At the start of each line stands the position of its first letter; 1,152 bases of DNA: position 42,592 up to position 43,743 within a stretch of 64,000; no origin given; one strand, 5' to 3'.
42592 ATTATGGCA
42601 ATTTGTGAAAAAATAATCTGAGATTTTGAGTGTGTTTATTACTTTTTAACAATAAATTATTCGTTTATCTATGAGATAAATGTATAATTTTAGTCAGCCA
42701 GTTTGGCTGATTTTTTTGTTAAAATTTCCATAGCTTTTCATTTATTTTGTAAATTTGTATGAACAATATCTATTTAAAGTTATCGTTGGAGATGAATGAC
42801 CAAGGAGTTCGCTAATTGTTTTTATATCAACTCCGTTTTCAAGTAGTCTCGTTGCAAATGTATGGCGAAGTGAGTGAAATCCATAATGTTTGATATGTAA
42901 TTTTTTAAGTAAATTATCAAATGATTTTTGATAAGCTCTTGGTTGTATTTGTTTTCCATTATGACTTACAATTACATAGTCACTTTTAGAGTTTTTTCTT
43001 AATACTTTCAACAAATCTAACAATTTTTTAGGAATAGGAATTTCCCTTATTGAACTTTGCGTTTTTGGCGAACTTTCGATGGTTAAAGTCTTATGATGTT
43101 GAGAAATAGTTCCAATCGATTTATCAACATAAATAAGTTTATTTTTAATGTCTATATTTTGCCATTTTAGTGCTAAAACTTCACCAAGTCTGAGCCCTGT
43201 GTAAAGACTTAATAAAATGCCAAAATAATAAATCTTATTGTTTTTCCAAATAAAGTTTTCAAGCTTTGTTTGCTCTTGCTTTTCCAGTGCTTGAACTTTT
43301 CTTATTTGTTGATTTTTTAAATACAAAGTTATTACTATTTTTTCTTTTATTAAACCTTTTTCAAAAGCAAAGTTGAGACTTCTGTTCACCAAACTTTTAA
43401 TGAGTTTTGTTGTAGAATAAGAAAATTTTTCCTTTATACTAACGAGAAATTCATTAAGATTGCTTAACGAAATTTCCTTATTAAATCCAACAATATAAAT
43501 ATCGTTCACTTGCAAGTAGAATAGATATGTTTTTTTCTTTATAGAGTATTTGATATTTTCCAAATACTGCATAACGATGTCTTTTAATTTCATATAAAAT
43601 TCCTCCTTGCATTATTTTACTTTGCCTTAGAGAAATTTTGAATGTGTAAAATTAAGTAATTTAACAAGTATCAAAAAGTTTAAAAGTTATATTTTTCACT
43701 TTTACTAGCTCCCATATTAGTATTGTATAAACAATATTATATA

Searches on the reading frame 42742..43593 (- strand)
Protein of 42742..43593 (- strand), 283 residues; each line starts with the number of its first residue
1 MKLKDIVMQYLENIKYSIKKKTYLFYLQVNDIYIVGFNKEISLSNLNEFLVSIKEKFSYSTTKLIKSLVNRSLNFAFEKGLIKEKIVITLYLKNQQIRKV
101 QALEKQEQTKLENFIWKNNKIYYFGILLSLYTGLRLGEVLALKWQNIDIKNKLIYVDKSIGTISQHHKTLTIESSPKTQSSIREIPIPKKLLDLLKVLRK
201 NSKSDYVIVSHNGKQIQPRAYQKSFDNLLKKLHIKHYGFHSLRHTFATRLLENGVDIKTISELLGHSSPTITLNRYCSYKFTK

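Call 7: search_protein_families(library=pfam, proteins=[window:42742-43593:-], max_evalue=0.01)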
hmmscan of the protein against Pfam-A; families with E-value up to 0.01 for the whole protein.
window:42742-43593:- (283 aa): 1 family
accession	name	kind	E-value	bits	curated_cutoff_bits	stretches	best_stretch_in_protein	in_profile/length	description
PF00589.27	Phage_integrase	-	1e-33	117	27.1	1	121-278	23-167/172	Phage integrase family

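Call 10: find_encoding_contigs(protein=window:42742-43593:-, flank=5000, max_places=10)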
Protein window:42742-43593:- (283 aa): 23 contigs read that carry it; 7 places shown.
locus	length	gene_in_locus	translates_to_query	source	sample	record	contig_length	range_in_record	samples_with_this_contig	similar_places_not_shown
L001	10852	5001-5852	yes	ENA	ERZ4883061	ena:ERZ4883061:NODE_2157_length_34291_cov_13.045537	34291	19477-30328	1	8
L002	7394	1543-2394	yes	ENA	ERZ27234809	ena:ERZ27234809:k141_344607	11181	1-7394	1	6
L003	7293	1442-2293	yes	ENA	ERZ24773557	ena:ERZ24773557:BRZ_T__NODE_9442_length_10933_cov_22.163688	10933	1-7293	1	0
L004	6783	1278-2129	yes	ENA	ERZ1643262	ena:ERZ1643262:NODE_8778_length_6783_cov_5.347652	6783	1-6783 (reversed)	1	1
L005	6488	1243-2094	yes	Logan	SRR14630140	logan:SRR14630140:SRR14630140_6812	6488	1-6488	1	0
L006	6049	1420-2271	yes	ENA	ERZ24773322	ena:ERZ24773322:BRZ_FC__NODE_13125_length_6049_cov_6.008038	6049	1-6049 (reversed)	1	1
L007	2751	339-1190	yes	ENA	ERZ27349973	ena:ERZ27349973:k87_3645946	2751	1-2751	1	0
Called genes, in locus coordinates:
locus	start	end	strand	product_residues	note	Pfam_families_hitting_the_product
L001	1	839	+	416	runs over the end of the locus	PF00534:Glycos_transf_1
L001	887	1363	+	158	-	-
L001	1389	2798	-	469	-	-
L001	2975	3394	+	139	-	-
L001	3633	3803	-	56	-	-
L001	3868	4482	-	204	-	PF18734:HEPN_AbiU2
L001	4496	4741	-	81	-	PF13443:HTH_26 (weak)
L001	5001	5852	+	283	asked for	PF00589:Phage_integrase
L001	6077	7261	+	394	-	PF19079:CFSR (faint)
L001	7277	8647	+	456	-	PF09479:Flg_new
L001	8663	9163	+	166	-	-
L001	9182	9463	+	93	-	-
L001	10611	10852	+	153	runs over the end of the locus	-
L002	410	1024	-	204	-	PF18734:HEPN_AbiU2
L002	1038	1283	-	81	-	PF13443:HTH_26 (weak)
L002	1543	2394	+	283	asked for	PF00589:Phage_integrase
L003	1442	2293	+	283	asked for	PF00589:Phage_integrase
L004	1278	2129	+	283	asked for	PF00589:Phage_integrase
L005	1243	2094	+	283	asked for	PF00589:Phage_integrase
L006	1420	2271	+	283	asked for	PF00589:Phage_integrase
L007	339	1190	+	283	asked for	PF00589:Phage_integrase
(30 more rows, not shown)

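Call 11: find_homologous_proteins(query=window:42742-43593:-)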
Query window:42742-43593:- (283 aa): 2890 proteins with E <= 0.001 among 4901 candidates; the best 120 are listed.
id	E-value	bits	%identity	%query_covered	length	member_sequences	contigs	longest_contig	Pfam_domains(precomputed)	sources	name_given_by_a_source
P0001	8.1e-166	568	97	98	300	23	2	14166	PF00589.28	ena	-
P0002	2.0e-158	544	93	98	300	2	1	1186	PF00589.28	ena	-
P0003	1.6e-156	537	91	98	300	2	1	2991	PF00589.28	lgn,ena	-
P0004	5.0e-156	536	91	98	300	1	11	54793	PF00589.28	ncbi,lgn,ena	-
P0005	5.0e-156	536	91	98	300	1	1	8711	PF00589.28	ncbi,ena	-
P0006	9.9e-156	535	91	98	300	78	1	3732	PF00589.28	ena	-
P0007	6.7e-155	532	91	98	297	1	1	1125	PF00589.28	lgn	-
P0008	7.9e-155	532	90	98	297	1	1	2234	PF00589.28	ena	-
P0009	1.1e-153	528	90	98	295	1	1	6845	PF00589.28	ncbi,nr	ncbi:MAG TPA: hypothetical protein DCZ34_00405 [Clostridiales bacterium]|nr:hypothetical protein [Cl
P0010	1.5e-153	528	90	98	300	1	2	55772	PF00589.28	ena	-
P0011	6.7e-153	526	89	98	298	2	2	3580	PF00589.28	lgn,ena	-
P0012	5.1e-152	523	88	98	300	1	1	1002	PF00589.28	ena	-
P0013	8.4e-152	522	90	98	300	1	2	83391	PF00589.28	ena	-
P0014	1.4e-151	521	88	98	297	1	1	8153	PF00589.28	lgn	-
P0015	4.3e-151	520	88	98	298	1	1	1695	PF00589.28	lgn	-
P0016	6.1e-151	519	87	98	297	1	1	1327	PF00589.28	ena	-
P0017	7.3e-151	519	88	98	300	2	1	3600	PF00589.28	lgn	-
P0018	9.0e-151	519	89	98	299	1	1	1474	PF00589.28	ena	-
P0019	1.5e-150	518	87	98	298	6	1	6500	PF00589.28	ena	-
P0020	5.7e-150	516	87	98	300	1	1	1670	PF00589.28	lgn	-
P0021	2.3e-149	514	89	98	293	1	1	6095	PF00589.28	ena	-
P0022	3.0e-148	510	87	98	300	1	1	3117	PF00589.28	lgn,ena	-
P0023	1.1e-147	508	87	98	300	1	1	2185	PF00589.28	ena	-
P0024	2.2e-147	507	86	98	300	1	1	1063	PF00589.28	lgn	-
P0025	4.2e-147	507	87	98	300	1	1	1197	PF00589.28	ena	-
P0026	9.3e-146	502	86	98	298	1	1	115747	PF00589.28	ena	-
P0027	6.2e-145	499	87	98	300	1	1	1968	PF00589.28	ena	-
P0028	7.0e-145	499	86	98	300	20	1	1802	PF00589.28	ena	-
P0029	1.3e-144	498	83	98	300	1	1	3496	PF00589.28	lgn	-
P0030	2.3e-144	498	85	98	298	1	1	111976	PF00589.28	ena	-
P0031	5.5e-144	496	87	95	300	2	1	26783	PF00589.28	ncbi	-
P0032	1.9e-143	495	86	95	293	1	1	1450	PF00589.28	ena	-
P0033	5.9e-143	493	83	98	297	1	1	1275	PF00589.28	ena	-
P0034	6.4e-142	490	86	95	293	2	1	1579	PF00589.28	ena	-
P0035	9.9e-142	489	82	98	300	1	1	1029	PF00589.28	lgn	-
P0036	4.4e-140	484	82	98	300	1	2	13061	PF00589.28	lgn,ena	-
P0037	2.9e-138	478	81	98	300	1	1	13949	PF00589.28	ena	-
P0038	2.1e-135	468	78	98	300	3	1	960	PF00589.28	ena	-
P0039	7.3e-135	466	79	98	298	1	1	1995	PF00589.28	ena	-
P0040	9.8e-135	466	79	98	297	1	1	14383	PF00589.28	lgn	-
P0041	1.2e-134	466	79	98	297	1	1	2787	PF00589.28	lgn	-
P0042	1.5e-134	465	79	98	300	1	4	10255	PF00589.28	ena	-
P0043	2.0e-134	465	79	98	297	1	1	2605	PF00589.28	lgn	-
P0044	3.0e-134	464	78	98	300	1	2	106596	PF00589.28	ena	-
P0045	7.9e-134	463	87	88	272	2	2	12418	PF00589.28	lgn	-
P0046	1.7e-133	462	77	98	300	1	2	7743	PF00589.28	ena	-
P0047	3.8e-133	461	77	98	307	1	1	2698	PF00589.28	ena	-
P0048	4.1e-133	461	78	98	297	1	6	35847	PF00589.28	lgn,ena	-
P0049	6.3e-133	460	78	98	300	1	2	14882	PF00589.28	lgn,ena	-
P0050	1.5e-132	459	79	98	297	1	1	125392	PF00589.28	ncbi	-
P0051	3.0e-132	458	78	98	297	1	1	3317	PF00589.28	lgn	-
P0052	3.0e-132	458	78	98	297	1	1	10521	PF00589.28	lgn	-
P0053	1.6e-130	452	79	98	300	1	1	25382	PF00589.28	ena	-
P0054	1.1e-129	449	77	98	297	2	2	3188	PF00589.28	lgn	-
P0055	2.9e-129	448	76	98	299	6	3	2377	PF00589.28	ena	-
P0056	1.9e-128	445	75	98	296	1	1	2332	PF00589.28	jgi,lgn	-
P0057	6.7e-128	444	76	98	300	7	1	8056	PF00589.28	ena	-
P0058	1.3e-127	443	76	98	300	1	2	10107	PF00589.28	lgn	-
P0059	1.7e-127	442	76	98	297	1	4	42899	PF00589.28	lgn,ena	-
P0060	2.6e-127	442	75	98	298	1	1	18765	PF00589.28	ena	-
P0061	2.9e-127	442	75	98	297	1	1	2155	PF00589.28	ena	-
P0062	3.4e-127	441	76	98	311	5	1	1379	PF00589.28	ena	-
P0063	6.5e-127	440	74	98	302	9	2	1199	PF00589.28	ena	-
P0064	1.6e-126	439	76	98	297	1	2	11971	PF00589.28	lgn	-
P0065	3.2e-126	438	73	98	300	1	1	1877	PF00589.28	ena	-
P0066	6.2e-123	427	73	98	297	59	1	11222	PF00589.28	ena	-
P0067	1.8e-119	416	71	98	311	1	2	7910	PF00589.28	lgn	-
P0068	1.2e-115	403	67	98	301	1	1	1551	PF00589.28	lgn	-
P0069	1.9e-115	403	67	98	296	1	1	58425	PF00589.28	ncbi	-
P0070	1.3e-114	400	83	81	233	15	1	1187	PF00589.28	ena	-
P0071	1.7e-112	393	67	98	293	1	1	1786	PF00589.28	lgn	-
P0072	9.3e-112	391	66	98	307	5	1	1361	PF00589.28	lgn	-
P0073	7.9e-111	388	67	98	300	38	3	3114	PF00589.28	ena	-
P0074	7.2e-109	381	66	98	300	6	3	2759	PF00589.28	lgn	-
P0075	8.0e-109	381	64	98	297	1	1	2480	PF00589.28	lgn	-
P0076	1.0e-108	381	66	98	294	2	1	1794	PF00589.28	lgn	-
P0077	1.3e-108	380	63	98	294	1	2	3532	PF00589.28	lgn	-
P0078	3.8e-107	376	63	98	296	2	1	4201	PF00589.28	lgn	-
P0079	8.8e-106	371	73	84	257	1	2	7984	PF00589.28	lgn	-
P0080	2.7e-104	366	63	98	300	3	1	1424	PF00589.28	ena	-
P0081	7.3e-104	365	63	98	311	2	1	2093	PF00589.28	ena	-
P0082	1.1e-103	364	64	98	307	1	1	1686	PF00589.28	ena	-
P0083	3.0e-103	363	63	98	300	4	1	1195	PF00589.28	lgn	-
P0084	3.5e-103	363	63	98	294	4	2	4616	PF00589.28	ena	-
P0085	8.4e-103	361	61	98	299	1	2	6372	PF00589.28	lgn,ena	-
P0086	1.1e-102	361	62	98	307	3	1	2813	PF00589.28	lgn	-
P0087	2.2e-102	360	62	98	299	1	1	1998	PF00589.28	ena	-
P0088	1.1e-101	358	63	98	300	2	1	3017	PF00589.28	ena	-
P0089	5.0e-101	356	62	98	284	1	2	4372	PF00589.28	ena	-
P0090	8.7e-101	355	60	98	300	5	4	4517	PF00589.28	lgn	-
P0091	1.0e-100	355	59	98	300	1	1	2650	PF00589.28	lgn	-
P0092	1.7e-100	354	63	98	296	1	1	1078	PF00589.28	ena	-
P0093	2.1e-100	354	62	98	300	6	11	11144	PF00589.28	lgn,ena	-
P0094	5.0e-100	352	60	98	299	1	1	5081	PF00589.28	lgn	-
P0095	5.6e-100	352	61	98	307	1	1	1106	PF00589.28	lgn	-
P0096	1.6e-99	351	60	98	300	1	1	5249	PF00589.28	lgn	-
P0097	1.4e-98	348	59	98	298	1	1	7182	PF00589.28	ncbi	-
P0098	4.9e-98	346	60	98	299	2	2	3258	PF00589.28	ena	-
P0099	1.0e-97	345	59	98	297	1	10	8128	PF00589.28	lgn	-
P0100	2.4e-96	340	63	88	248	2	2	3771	PF00589.28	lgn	-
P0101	1.7e-95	337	58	98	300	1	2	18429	PF00589.28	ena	-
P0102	4.1e-95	336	61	98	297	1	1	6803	PF00589.28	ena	-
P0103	4.8e-95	336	75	78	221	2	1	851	PF00589.28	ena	-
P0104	5.6e-95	336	58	98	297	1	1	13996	PF00589.28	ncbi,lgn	-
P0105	7.9e-95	335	58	98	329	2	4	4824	PF00589.28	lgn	-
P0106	4.6e-94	333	88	62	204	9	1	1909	PF00589.28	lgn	-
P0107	4.5e-93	330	55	98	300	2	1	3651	PF00589.28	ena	-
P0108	1.5e-92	328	57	98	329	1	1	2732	PF00589.28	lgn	-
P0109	2.5e-92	327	57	98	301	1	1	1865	PF00589.28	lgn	-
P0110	3.0e-91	324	57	98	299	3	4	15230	PF00589.28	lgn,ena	-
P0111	3.4e-91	323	55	98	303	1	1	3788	PF00589.28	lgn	-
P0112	7.1e-91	322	80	66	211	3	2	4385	PF00589.28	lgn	-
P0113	4.9e-90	320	59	98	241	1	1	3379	PF00589.28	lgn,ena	-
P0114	9.5e-90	319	55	98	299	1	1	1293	PF00589.28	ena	-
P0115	1.6e-89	318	59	98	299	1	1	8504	PF00589.28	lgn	-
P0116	2.0e-87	311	56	98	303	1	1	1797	PF00589.28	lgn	-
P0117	7.6e-87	309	56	98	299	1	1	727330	PF00589.28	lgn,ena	-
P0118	1.4e-85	305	55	98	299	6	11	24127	PF00589.28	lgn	-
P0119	8.9e-85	302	54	98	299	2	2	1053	PF00589.28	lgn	-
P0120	3.4e-84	300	56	98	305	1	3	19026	PF00589.28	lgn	-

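Call 16: find_related_loci(query=window:42742-43593:-, collection=genome_contigs, flank=4000)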
Query window:42742-43593:- (283 aa) in genome_contigs; peptide patterns used: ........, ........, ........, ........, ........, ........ (x = any residue, [..] = any of these).
144 stretches matched a pattern; 10 encode a relative of the query (tblastn E <= 1e-3); 10 distinct loci.
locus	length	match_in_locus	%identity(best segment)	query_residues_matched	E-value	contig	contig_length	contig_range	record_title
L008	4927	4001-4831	91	1-277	2e-169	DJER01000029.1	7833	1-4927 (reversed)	MAG TPA_asm: Christensenella sp. UBA5893 UBA5893_contig_25117, whole genome shotgun sequence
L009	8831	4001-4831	91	1-277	5e-168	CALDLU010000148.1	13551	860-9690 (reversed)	MAG TPA_asm: uncultured Clostridia bacterium isolate SRR1747028_bin.21_CONCOCT_v1.1_MAG genome assembly, contig: ERZ8082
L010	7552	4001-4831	90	1-277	2e-164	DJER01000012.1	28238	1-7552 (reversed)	MAG TPA_asm: Christensenella sp. UBA5893 UBA5893_contig_2907, whole genome shotgun sequence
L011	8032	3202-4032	86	1-277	5e-161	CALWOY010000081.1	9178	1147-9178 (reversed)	MAG: uncultured Clostridia bacterium isolate E30__bin7 genome assembly, contig: E30__k127_1613090, whole genome shotgun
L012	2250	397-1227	76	1-277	4e-149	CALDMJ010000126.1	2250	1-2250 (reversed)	MAG TPA_asm: uncultured Clostridia bacterium isolate SRR1747065_bin.101_CONCOCT_v1.1_MAG genome assembly, contig: ERZ808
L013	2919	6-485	91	117-276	2e-98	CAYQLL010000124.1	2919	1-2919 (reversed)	MAG TPA_asm: uncultured Christensenella sp. isolate binchicken_co354_243 genome assembly, contig: NODE_39169_length_2919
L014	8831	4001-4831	88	1-277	5e-157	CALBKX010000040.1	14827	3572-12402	MAG TPA_asm: uncultured Clostridia bacterium isolate SRR1747034_bin.76_CONCOCT_v1.1_MAG genome assembly, contig: ERZ8082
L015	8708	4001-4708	25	65-277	1e-19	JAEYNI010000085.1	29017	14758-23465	MAG: Bacillota bacterium isolate OH_CBB_105 k127_1314244, whole genome shotgun sequence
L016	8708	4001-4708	25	65-277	8e-19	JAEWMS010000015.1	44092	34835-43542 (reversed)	MAG: Bacillota bacterium isolate OH_PDB_143 k127_633234, whole genome shotgun sequence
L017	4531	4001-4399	29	127-266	4e-9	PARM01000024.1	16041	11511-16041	MAG: Gammaproteobacteria bacterium isolate SP107 96007, whole genome shotgun sequence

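Call 19: find_encoding_contigs(protein=P0001, flank=3000, max_places=10)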
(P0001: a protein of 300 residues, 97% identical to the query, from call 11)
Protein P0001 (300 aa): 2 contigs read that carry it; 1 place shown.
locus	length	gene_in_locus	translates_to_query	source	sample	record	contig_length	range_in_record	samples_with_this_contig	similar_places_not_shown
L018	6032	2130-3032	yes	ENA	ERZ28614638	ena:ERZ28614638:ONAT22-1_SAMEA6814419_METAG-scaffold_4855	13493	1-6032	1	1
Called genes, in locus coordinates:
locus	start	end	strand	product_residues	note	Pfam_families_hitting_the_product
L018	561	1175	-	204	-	PF18734:HEPN_AbiU2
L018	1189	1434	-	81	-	PF13443:HTH_26 (weak)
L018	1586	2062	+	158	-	-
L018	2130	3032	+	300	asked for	PF00589:Phage_integrase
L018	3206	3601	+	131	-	-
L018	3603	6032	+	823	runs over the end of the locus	PF00012:HSP70, PF06723:MreB_Mbl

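Call 20: find_encoding_contigs(protein=P0004, flank=3000, max_places=10)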
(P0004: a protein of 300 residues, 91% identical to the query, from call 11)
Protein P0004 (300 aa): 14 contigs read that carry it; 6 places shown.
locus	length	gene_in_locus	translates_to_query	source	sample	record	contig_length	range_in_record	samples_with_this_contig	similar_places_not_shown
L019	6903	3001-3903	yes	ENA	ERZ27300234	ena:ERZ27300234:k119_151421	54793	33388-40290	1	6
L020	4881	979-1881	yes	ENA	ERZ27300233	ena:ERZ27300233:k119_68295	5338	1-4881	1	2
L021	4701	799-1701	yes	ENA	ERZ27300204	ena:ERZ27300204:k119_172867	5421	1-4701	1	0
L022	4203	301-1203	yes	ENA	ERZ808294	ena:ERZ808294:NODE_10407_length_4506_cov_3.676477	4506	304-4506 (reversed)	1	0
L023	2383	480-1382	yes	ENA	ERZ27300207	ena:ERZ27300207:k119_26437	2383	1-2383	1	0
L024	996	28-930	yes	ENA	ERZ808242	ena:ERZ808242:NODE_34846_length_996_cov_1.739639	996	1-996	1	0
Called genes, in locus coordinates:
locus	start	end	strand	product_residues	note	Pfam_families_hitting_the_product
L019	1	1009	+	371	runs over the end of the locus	-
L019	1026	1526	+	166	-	-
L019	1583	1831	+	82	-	-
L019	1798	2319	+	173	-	-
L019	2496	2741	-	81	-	PF13443:HTH_26 (weak)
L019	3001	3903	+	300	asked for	PF00589:Phage_integrase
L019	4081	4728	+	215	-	-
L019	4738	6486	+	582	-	PF03235:GmrSD_N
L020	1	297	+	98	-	?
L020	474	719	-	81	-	PF13443:HTH_26 (weak)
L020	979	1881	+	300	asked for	PF00589:Phage_integrase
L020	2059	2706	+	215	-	-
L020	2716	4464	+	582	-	PF03235:GmrSD_N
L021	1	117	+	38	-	?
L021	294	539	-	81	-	PF13443:HTH_26 (weak)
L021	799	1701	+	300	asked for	PF00589:Phage_integrase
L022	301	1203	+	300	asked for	PF00589:Phage_integrase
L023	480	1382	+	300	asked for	PF00589:Phage_integrase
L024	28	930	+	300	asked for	PF00589:Phage_integrase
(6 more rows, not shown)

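Call 36: search_protein_families(library=padloc, proteins=[L019:4081-4728:+, L019:4738-6486:+], max_evalue=0.001)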
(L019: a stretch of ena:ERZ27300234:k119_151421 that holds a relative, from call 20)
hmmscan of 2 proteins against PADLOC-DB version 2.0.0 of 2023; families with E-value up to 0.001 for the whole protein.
L019:4081-4728:+ (215 aa): 0 families

L019:4738-6486:+ (582 aa): 10 families
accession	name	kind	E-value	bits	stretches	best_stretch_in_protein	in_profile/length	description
PDLC04150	HEC-05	-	1.4e-226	751.9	1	1-582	1-582/583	-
PDLC04151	HEC-05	-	4.7e-172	571.8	1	1-581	20-593/600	-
PDLC04152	HEC-05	-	8.9e-74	247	1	9-581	8-562/566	-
PDLC04153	HEC-05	-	9.9e-37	124.4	1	6-579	5-606/621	-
PDLC04709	PDC-M55C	-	1.1e-19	68.6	2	10-64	17-71/554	-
PDLC04027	PD-T4-2_A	-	4.2e-08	30.6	1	23-56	54-87/363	-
PDLC04155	HEC-06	-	1.7e-07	28.2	0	15-48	14-47/562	-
PDLC02792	SspE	-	3.7e-07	26.9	1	22-111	24-103/771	SspE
PDLC02693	Orf5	-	1.1e-05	22.6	0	19-52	6-39/543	Orf5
PDLC04154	HEC-06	-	1.9e-05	21.5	1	17-49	17-51/569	-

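Call 37: search_protein_families(library=ncbifam, proteins=[P0001, L019:4738-6486:+], max_evalue=0.001)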
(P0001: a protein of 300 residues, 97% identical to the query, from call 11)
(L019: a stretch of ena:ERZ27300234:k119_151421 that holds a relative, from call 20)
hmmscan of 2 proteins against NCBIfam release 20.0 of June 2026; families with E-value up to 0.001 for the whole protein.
P0001 (300 aa): 13 families
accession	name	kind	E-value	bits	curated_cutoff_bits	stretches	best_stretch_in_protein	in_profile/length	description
NF040815.2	recomb_XerA_Arch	equivalog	1.9e-24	86.7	220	1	21-286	18-261/263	site-specific tyrosine recombinase/integron integrase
TIGR02224.1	recomb_XerC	equivalog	2.2e-22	79.8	335.15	1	39-287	42-285/295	tyrosine recombinase XerC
TIGR02225.1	recomb_XerD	equivalog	1.2e-16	60.9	329.6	1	39-278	39-273/290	site-specific tyrosine recombinase XerD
NF001399.0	PRK00283.1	subfamily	1.2e-15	57.5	279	1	39-272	49-277/300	tyrosine recombinase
TIGR02249.1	integrase_gron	subfamily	8.3e-15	54.9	265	1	215-279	236-300/315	integron integrase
NF002331.0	PRK01287.1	subfamily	1.3e-11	44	371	1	131-269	173-303/365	site-specific tyrosine recombinase XerC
NF003462.0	PRK05084.1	equivalog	2.3e-10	39.8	267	1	114-293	188-358/360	tyrosine recombinase XerS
NF011946.0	PRK15417.1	equivalog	6.3e-09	35.5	435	1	218-273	254-310/337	integron integrase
NF002685.0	PRK02436.1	equivalog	8.9e-08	32.3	178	1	177-277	149-244/245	site-specific tyrosine recombinase XerD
NF007370.0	PRK09870.1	subfamily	1.2e-06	28.3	221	1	123-268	35-169/200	tyrosine-type DNA invertase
NF007371.0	PRK09871.1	subfamily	2.9e-06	27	222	1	122-280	28-175/198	tyrosine-type DNA invertase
NF040693.1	recomb_GmtY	equivalog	4.9e-05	22.8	340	1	200-270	346-424/441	gamma-mobile-trio recombinase GmtY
NF047926.1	integrase_GmtZ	equivalog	0.00066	17.8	600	1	187-294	386-485/784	gamma-mobile-trio integrase GmtZ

L019:4738-6486:+ (582 aa): 0 families

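Call 38: search_solved_structures(query=P0001, max_evalue=0.00001, show_alignments=2)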
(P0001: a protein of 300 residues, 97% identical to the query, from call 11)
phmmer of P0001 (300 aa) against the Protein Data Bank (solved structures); distinct sequences matched with E-value up to 0.00001: 9.
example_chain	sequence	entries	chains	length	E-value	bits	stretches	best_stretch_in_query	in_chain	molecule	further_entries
6en0_A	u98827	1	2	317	7.8e-18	68.1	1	40-291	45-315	Int protein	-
6emy_A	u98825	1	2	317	1.1e-17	67.6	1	40-291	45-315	Int protein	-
6emz_A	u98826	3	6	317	2.1e-17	66.7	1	40-291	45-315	Int protein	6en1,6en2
3nkh_A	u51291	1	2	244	1.2e-14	57.7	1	97-289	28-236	Integrase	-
5hxy_A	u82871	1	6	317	2.1e-12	50.3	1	105-281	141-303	Tyrosine recombinase XerA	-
9i5v_14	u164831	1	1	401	1.5e-09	40.9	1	181-286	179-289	Ribosome-associated translation inhibitor RaiA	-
4a8e_A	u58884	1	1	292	7.4e-09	38.6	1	183-283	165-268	PROBABLE TYROSINE RECOMBINASE XERC-LIKE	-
2a3v_A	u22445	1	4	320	2.5e-08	36.9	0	235-278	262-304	site-specific recombinase IntI4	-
5vfz_A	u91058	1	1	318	3e-07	33.4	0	239-286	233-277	Gp33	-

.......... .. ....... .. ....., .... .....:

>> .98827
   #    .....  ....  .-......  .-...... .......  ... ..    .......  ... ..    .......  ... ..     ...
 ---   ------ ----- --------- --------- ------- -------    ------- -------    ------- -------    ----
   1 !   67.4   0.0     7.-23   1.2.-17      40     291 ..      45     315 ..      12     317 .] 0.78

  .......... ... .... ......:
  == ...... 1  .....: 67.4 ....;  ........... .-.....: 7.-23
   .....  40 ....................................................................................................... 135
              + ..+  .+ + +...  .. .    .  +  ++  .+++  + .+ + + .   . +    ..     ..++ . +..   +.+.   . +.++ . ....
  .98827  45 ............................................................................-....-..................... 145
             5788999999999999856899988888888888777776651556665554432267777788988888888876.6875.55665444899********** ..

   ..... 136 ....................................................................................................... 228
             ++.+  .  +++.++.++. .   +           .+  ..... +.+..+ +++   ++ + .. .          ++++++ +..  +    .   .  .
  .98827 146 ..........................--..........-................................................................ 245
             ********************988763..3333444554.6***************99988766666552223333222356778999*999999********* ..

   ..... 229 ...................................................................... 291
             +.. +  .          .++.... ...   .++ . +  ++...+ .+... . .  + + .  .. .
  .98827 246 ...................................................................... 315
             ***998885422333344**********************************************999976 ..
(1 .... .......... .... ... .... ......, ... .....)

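Call 45: find_encoding_contigs(protein=P0069, flank=3000, max_places=4)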
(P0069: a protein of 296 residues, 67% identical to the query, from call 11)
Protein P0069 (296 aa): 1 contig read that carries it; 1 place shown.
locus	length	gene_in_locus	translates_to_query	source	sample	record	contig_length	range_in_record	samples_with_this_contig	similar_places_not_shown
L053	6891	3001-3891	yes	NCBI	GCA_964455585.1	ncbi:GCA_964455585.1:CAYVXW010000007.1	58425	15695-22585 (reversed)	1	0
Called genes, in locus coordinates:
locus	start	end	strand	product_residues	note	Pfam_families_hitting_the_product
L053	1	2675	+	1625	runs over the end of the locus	PF18676:MBG_2 (faint)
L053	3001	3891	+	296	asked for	PF00589:Phage_integrase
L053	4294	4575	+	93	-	-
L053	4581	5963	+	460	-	PF13240:Zn_Ribbon_1 (faint)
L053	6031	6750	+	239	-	-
